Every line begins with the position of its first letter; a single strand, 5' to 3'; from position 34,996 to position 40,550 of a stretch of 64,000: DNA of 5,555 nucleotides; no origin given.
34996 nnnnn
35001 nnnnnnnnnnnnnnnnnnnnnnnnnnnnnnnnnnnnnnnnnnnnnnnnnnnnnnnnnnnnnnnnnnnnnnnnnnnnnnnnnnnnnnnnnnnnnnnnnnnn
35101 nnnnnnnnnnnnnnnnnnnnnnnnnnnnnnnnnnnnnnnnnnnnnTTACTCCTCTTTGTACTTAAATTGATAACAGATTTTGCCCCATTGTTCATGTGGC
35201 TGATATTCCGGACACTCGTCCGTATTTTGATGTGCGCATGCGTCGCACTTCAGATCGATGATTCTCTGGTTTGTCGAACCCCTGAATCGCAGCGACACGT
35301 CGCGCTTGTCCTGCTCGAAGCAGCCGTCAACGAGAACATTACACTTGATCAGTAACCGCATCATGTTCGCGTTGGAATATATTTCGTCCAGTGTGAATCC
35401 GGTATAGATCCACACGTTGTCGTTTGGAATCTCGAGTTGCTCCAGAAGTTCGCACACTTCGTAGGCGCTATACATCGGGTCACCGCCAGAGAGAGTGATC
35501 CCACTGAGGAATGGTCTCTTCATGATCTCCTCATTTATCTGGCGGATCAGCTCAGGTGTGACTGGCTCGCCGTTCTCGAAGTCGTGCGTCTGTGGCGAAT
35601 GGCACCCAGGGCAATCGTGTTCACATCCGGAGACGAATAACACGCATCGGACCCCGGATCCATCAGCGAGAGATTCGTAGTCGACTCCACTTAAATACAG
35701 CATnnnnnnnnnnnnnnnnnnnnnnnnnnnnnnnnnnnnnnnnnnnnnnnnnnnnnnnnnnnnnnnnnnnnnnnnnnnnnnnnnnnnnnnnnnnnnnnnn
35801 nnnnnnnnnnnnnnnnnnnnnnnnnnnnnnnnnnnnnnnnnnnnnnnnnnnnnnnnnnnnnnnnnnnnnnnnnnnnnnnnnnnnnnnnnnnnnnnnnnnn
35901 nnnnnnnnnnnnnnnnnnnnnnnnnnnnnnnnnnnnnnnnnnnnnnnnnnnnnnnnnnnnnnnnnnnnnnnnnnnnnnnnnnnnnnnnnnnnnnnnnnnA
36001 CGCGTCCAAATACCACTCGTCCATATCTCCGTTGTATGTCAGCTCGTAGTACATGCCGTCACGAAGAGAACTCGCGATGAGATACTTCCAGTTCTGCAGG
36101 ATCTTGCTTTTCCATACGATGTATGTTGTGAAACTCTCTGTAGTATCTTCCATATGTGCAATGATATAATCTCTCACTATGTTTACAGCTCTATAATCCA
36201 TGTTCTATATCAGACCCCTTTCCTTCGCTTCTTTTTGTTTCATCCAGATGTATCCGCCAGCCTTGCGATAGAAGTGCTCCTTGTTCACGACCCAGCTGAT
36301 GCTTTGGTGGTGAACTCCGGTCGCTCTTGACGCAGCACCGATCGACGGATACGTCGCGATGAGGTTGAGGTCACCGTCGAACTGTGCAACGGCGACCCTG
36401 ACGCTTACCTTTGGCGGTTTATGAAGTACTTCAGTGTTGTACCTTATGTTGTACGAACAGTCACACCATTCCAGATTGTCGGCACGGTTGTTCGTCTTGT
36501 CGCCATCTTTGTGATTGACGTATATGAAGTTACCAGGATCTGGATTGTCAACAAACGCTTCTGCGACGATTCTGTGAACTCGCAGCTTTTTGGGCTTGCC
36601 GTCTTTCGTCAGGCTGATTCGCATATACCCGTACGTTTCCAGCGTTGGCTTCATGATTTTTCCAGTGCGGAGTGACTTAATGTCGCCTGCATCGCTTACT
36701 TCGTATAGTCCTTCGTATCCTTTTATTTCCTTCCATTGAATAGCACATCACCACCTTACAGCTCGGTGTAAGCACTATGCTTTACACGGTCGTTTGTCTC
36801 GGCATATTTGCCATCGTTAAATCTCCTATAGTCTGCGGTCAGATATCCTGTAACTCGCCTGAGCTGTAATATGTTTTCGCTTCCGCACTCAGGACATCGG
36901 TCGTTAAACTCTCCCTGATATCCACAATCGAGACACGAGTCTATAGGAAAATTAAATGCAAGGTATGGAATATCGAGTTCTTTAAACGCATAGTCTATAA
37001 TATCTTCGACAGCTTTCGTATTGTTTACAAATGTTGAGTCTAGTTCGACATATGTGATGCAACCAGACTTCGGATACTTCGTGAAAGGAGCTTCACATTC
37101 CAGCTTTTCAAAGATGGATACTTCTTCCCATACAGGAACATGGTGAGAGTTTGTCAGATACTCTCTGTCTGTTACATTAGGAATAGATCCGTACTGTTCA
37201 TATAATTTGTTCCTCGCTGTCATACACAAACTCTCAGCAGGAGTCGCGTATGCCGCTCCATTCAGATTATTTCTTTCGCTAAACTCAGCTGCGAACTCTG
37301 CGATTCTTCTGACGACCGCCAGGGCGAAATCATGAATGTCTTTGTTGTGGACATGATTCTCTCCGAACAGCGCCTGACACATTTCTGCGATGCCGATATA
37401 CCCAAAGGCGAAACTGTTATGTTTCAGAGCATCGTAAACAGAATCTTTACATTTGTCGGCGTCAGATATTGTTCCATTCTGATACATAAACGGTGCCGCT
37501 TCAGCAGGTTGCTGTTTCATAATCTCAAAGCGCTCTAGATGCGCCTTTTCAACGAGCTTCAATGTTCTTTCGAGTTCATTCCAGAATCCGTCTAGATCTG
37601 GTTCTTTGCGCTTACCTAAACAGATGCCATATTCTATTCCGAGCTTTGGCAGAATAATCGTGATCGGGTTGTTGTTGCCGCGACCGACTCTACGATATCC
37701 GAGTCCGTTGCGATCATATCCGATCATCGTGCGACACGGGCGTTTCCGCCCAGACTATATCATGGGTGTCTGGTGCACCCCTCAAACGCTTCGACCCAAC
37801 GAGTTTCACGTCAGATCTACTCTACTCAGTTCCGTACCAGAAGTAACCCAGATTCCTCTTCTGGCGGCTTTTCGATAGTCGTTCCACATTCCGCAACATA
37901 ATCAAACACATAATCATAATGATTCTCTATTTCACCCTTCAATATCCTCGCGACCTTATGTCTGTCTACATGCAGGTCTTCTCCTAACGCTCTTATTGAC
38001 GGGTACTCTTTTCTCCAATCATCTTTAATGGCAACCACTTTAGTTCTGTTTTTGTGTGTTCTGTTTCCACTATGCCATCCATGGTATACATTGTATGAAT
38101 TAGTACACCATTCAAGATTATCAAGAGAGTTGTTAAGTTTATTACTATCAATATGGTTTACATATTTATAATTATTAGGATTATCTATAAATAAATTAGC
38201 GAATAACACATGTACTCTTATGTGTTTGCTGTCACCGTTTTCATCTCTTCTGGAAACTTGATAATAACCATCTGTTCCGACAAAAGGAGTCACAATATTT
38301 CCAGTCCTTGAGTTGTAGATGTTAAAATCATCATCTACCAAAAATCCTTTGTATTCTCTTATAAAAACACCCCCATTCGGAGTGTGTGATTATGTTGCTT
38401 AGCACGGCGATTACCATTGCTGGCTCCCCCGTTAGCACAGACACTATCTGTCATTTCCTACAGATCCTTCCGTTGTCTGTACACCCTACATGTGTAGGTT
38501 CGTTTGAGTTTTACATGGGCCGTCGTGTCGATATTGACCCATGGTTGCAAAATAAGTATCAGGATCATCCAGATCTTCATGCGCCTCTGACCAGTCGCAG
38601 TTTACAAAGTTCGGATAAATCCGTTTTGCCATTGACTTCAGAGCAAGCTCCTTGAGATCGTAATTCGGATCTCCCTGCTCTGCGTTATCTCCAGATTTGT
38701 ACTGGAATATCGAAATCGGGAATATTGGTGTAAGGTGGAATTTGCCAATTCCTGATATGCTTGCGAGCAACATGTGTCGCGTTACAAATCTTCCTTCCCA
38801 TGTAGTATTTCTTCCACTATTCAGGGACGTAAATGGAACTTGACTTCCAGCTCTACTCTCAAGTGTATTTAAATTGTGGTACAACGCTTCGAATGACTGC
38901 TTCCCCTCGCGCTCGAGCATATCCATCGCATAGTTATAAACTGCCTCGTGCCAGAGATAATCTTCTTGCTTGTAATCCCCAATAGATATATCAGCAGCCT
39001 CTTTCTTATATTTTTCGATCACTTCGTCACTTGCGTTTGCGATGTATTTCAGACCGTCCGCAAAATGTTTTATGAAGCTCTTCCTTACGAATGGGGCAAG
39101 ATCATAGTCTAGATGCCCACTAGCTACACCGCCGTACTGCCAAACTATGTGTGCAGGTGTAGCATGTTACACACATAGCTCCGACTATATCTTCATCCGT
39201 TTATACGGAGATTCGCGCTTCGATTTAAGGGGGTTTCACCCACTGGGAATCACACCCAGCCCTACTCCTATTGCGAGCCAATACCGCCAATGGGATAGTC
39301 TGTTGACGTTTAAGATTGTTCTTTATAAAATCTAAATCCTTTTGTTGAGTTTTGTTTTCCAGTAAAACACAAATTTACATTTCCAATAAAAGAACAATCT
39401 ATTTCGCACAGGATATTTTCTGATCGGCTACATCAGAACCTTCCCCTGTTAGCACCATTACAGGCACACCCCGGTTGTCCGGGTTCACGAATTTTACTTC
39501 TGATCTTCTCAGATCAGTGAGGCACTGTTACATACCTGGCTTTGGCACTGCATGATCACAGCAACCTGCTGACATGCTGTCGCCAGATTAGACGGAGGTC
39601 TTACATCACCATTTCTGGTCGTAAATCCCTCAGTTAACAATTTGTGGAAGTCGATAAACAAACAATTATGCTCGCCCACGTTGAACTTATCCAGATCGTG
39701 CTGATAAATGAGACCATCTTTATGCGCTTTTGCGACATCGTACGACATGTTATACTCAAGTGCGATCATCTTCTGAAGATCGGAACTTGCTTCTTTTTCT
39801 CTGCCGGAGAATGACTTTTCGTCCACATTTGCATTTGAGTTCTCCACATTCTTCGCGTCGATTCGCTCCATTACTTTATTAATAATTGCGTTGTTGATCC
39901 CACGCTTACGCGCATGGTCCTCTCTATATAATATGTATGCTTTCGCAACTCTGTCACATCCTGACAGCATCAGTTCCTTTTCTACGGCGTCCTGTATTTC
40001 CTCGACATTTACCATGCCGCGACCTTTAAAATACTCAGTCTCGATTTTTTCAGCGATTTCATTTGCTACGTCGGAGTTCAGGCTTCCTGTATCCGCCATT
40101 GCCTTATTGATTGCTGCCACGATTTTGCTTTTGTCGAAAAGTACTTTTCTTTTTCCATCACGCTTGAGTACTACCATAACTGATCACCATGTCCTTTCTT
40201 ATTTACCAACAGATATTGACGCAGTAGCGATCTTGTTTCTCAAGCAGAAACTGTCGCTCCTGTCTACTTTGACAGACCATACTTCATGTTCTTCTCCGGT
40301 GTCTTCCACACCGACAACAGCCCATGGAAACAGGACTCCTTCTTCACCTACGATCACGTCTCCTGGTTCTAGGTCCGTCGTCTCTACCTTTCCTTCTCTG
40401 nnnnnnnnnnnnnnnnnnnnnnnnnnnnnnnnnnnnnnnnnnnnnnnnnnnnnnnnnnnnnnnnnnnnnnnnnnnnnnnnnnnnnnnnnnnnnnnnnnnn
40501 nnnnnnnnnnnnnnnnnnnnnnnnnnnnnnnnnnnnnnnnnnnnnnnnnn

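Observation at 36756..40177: Anaerobic RNR gene nrdD interrupted by two group I introns, one ORF-less and one with an HNH gene, plus a third free-standing HNH gene just downstream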

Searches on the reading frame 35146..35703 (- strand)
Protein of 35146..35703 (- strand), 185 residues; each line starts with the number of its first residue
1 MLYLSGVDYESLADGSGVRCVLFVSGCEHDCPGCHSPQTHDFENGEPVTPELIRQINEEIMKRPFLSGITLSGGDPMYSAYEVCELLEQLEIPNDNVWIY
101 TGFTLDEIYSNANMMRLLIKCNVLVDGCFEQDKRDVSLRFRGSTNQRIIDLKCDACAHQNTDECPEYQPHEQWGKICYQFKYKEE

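Call 7: search_protein_families(library=pfam, proteins=[window:35146-35703:-], max_evalue=0.01)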
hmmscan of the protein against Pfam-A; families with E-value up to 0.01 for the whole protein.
window:35146-35703:- (185 aa): 2 families
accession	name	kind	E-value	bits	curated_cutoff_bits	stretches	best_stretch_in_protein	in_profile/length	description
PF13353.11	Fer4_12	-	5.5e-41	140.5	22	1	14-149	2-137/137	4Fe-4S single cluster domain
PF04055.27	Radical_SAM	-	1.1e-08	35.9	29.5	1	23-148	3-129/166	Radical SAM superfamily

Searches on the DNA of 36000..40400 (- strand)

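Call 3: search_rna_families(source=window, start=36000, end=40400, threshold=evalue, max_evalue=10, show_alignments=5)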
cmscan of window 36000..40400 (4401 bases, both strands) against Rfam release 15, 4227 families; matches with E-value up to 10: 2.
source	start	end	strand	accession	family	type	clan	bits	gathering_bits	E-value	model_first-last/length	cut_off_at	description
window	39162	39424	-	RF00028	Intron_gpI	Intron;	-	21.2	50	0.029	1-253/253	no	Group I catalytic intron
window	39215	39244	-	RF01072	TMV_UPD-PK3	Cis-reg;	-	17.4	34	0.71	1-31/31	no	Pseudoknot of upstream pseudoknot domain (UPD) of the 3'UTR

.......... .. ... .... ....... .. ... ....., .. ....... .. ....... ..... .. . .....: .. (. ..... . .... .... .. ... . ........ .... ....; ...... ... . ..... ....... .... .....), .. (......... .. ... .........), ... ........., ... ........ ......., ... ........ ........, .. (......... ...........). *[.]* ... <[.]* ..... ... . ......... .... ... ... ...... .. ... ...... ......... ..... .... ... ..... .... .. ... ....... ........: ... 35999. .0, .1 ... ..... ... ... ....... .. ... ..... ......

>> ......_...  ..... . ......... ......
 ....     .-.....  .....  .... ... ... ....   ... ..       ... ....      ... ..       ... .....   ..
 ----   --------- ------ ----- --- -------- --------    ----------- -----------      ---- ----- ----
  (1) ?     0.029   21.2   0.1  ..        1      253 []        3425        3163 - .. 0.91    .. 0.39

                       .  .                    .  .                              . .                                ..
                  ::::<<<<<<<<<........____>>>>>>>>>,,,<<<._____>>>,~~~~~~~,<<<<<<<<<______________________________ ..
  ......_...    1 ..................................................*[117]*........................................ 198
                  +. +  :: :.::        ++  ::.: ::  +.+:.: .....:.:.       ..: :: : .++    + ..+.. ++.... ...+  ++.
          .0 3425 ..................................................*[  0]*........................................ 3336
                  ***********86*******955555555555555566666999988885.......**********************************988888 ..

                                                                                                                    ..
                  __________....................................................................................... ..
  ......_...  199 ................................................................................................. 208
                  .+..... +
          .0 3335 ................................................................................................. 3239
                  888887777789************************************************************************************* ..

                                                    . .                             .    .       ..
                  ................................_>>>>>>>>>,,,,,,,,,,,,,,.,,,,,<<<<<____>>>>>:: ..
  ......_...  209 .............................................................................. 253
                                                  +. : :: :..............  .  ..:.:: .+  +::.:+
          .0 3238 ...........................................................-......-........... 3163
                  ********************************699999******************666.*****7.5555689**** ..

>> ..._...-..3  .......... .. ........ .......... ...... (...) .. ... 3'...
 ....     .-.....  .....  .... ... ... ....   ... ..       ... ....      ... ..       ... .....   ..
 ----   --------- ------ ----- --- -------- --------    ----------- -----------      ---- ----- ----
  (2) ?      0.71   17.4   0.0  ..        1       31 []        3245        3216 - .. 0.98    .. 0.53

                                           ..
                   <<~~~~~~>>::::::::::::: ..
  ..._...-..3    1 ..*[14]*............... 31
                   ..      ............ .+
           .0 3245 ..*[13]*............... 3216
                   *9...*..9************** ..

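Call 8: search_dna_similar(query=window:36100-40250:-, collection=phages, mode=near, max_rows=30)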
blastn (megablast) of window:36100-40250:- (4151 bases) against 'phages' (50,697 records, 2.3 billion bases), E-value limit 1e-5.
No match.

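Call 20: search_dna_similar(query=window:39141-39533:-, collection=phages, mode=distant, max_evalue=0.01, max_rows=25)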
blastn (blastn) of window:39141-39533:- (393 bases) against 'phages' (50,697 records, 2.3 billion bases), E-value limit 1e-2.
Records with a match: 26; places in all: 26; records where one place covers at least 80% of the query: 0.
Best place of each record, by identity: 80-90% 4; 60-80% 22.
By first word of the organism name: Bacillus 19; Staphylococcus 6; Bacteriophage 1.
By host as written in the record: Bacillus subtilis 7; Bacillus subtilis subsp. subtilis str. 168 5; - 2; Bacillus subtilis BEST7003 2; Bacillus subtilis subsp. subtilis 168 2; Staphylococcus aureus 2; Staphylococcus epidermidis strain M129 2; Bacillus subtilis str. 168 1; and 3 more.
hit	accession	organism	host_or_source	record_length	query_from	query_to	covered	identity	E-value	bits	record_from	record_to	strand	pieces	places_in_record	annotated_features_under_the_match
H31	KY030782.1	Bacillus phage phi3T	Bacillus subtilis str. 168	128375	224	351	33%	72.9%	2e-5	55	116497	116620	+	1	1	hypothetical protein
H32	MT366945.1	Bacillus phage phi3Ts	Bacillus subtilis subsp. subtilis str. ...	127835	224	351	33%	72.9%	2e-5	55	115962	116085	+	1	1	HNH homing endonuclease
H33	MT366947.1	Bacillus phage Hyb2phi3Ts-SPbeta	Bacillus subtilis subsp. subtilis str. ...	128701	224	351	33%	72.9%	2e-5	55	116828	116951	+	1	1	HNH homing endonuclease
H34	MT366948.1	Bacillus phage Hyb3phi3Ts-SPbeta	Bacillus subtilis subsp. subtilis str. ...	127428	224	351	33%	72.9%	2e-5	55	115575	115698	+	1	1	HNH homing endonuclease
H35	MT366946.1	Bacillus phage Hyb1phi3Ts-SPbeta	Bacillus subtilis subsp. subtilis str. ...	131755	224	351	33%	72.9%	2e-5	55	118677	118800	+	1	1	HNH homing endonuclease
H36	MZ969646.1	Bacillus phage BUCT082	Bacillus subtilis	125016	224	351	33%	72.9%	2e-5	55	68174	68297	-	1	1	endodeoxyribonuclease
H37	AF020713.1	Bacillus phage SPBc2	-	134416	224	351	33%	72.9%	2e-5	55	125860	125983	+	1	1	bnrdF: hypothetical protein | yosQ: hypothetical protein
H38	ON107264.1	Bacillus phage BUCT083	Bacillus subtilis subsp. subtilis str. ...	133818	224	351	33%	72.9%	2e-5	55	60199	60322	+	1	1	HNH endonuclease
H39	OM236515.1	Bacillus phage SPR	Bacillus subtilis BEST7003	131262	224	351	33%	72.9%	2e-5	55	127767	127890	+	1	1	HNH homing endonuclease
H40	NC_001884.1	Bacillus phage SPBc2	Bacillus subtilis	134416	224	351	33%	72.9%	2e-5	55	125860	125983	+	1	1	bnrdF: ribonucleotide reductase class Ia beta subunit | yosQ: HNH endonuclease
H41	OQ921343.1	Bacillus phage SPbetaL3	Bacillus subtilis BEST7003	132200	224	351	33%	72.9%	2e-5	55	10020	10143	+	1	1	hypothetical protein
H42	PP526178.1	Bacillus phage phi3T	Bacillus subtilis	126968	224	351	33%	72.9%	2e-5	55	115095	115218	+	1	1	record has no annotation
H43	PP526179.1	Bacillus phage phi3T-SPBeta hybrid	Bacillus subtilis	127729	224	351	33%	72.9%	2e-5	55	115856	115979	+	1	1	record has no annotation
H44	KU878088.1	Bacillus phage AR9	Bacillus subtilis subsp. subtilis 168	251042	260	351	23%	76.6%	5e-6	57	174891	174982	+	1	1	virion protein | hypothetical protein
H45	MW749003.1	Bacillus phage vB_BspM_Internexus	Bacillus sp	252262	260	351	23%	76.6%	5e-6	57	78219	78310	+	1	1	none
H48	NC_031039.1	Bacillus phage AR9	Bacillus subtilis subsp. subtilis 168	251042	260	351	23%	76.6%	5e-6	57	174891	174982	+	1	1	virion structural protein | hypothetical protein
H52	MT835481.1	Bacteriophage sp.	human fecal samples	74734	260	319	15%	88.3%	5e-12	78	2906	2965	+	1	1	record has no annotation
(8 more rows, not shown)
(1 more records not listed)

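Call 21: search_dna_similar(query=window:37737-38536:-, collection=phages, mode=distant, max_evalue=0.01, max_rows=25)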
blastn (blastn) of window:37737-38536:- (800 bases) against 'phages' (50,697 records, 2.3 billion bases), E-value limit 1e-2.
Records with a match: 214; places in all: 216; records where one place covers at least 80% of the query: 0.
Best place of each record, by identity: 80-90% 127; 60-80% 87.
By first word of the organism name: Staphylococcus 122; Enterococcus 42; uncultured 9; Lactococcus 8; Vibrio 5; Bacillus 4; Escherichia 3; Lactobacillus 3; Xanthomonas 2; Flavobacterium 2; and 10 more.
By host as written in the record: Staphylococcus aureus 50; - 30; Enterococcus faecalis ATCC 29212 12; Enterococcus faecalis 9; Staphylococcus sp. 7; Staphylococcus 6; Staphylococcus carnosus TM300 6; Staphylococcus aureus strain 6409 4; and 61 more.
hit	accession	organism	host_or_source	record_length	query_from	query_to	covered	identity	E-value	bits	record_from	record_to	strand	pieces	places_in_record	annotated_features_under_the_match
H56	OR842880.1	Xanthomonas phage SU1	Xanthomonas campestris pv. campestris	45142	306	435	16%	71.6%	9e-7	61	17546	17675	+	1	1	HNH endonuclease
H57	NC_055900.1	uncultured phage cr125_1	human feces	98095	322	436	14%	74.8%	1e-11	78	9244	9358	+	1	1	HNH endonuclease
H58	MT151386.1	Staphylococcus phage Twort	Staphylococcus hyicus DSM-17421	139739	323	439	15%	71.8%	3e-7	64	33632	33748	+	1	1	HNH homing endonuclease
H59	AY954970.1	Staphylococcus phage Twort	-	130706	323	439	15%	71.8%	3e-7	64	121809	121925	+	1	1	ORF069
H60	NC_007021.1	Staphylococcus phage Twort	Staphylococcus aureus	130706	323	439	15%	71.8%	3e-7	64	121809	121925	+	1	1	HNH endonuclease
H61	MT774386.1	uncultured phage cr110_1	human feces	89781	331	446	14%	72.1%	3e-6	60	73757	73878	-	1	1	hypothetical protein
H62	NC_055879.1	uncultured phage cr110_1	human feces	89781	331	446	14%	72.1%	3e-6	60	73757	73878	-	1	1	VOG10904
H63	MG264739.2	Enterococcus phage phiNASRA1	Enterococcus faecalis ATCC 49533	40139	350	459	14%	75.5%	1e-11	78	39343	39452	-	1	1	HNH homing endonuclease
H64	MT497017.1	Flavobacterium phage vB_FspP_elemoA_7-9A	Flavobacterium sp. BAL314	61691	346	457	14%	73.7%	1e-5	57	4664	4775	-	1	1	HNH endonuclease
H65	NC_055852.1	Flavobacterium phage vB_FspP_elemoA_7-9A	Flavobacterium sp. BAL314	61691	346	457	14%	73.7%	1e-5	57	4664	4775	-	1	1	HNH endonuclease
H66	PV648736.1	Enterococcus phage vB_EfaS_SZ2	Enterococcus faecalis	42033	350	459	14%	73.6%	6e-9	69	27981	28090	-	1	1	HNH endonuclease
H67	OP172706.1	Bacteroides phage BS162P1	Bacteroides salyersiae BSC162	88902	346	459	14%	70.4%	6e-3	48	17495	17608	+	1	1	DNA endonuclease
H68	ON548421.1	Bacillus phage vB_BanS-Thrax5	Bacillus anthracis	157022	323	435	14%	71.1%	2e-3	51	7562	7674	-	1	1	HNH endonuclease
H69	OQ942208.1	Enterococcus phage vB-EfaP-1017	Enterococcus faecalis 10-17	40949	350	459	14%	71.8%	3e-6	60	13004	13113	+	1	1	record has no annotation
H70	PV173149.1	Enterococcus phage_vB_CECAV_A40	Enterococcus cecorum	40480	346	447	13%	75.7%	2e-8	67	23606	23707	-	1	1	HNH endonuclease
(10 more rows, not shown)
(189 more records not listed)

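Call 44: get_annotated_region(hit=H40, flank=1200)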
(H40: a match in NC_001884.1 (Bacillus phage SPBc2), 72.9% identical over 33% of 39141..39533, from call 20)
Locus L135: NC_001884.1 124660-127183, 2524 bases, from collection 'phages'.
description: Bacillus phage SPBc2, complete genome.
organism: Bacillus phage SPBc2 (NCBI taxid 2932878)
taxonomy: Viruses; Duplodnaviria; Heunggongvirae; Uroviricota; Caudoviricetes; Spbetavirus; Spbetavirus SPbeta
host: Bacillus subtilis; source: -; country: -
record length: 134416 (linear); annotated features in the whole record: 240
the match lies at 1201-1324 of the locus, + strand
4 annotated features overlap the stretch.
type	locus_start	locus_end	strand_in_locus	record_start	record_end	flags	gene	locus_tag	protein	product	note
CDS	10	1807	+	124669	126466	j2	bnrdF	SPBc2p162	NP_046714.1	ribonucleotide reductase class Ia beta subunit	interrupted by an intron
CDS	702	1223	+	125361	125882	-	yosQ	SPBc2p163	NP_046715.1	HNH endonuclease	similar to other intron-encoded site specific endonucleases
CDS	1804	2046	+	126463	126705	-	yosR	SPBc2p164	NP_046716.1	thioredoxin family protein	-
CDS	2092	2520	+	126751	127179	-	yosS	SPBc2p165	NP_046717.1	dUTP diphosphatase DutB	-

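Call 45: get_annotated_region(hit=H48, flank=600)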
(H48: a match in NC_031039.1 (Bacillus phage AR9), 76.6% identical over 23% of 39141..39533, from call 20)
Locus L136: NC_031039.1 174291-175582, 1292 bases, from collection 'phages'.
description: Bacillus phage AR9, complete genome.
organism: Bacillus phage AR9 (NCBI taxid 1815509)
taxonomy: Viruses; Duplodnaviria; Heunggongvirae; Uroviricota; Caudoviricetes; Takahashivirus; Takahashivirus PBS1
host: Bacillus subtilis subsp. subtilis 168; source: -; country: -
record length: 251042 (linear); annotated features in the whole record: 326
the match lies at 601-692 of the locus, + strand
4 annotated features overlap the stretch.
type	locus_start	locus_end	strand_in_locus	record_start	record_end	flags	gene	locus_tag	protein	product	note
CDS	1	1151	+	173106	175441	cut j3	-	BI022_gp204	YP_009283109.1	virion structural protein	-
CDS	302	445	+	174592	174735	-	-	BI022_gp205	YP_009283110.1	hypothetical protein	-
CDS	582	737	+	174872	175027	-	-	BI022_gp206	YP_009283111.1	hypothetical protein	-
CDS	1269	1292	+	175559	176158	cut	-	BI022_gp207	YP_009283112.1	RusA-like Holliday junction resolvase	COG4570 - Holliday junction resolvase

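Call 46: get_annotated_region(hit=H52, flank=1500)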
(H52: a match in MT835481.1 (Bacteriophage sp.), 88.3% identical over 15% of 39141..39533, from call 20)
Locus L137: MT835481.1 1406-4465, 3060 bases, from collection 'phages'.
description: UNVERIFIED: Bacteriophage sp. clone scaffold_15 genomic sequence.
organism: Bacteriophage sp. (NCBI taxid 38018)
taxonomy: Viruses
host: -; source: human fecal samples; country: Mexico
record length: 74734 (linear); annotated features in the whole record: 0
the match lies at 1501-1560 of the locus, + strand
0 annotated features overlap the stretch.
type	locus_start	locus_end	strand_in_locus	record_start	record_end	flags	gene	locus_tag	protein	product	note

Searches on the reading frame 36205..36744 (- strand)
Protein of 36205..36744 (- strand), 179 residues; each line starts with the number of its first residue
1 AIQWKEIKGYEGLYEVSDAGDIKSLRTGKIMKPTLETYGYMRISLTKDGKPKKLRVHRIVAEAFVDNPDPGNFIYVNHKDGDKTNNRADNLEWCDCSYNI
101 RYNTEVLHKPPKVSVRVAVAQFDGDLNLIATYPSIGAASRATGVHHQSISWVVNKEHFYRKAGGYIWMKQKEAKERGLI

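Call 7: search_protein_families(library=pfam, proteins=[window:36205-36744:-], max_evalue=0.01)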
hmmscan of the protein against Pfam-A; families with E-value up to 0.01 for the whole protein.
window:36205-36744:- (179 aa): 3 families
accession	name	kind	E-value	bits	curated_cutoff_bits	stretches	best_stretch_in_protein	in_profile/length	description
PF07463.16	NUMOD4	-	4.9e-16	59.1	23.4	1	3-46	2-49/49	NUMOD4 motif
PF13392.12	HNH_3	-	3e-07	30.4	24.8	1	55-95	2-40/46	HNH endonuclease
PF07453.19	NUMOD1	-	4e-05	24.2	22.8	1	119-150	3-34/37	NUMOD1 domain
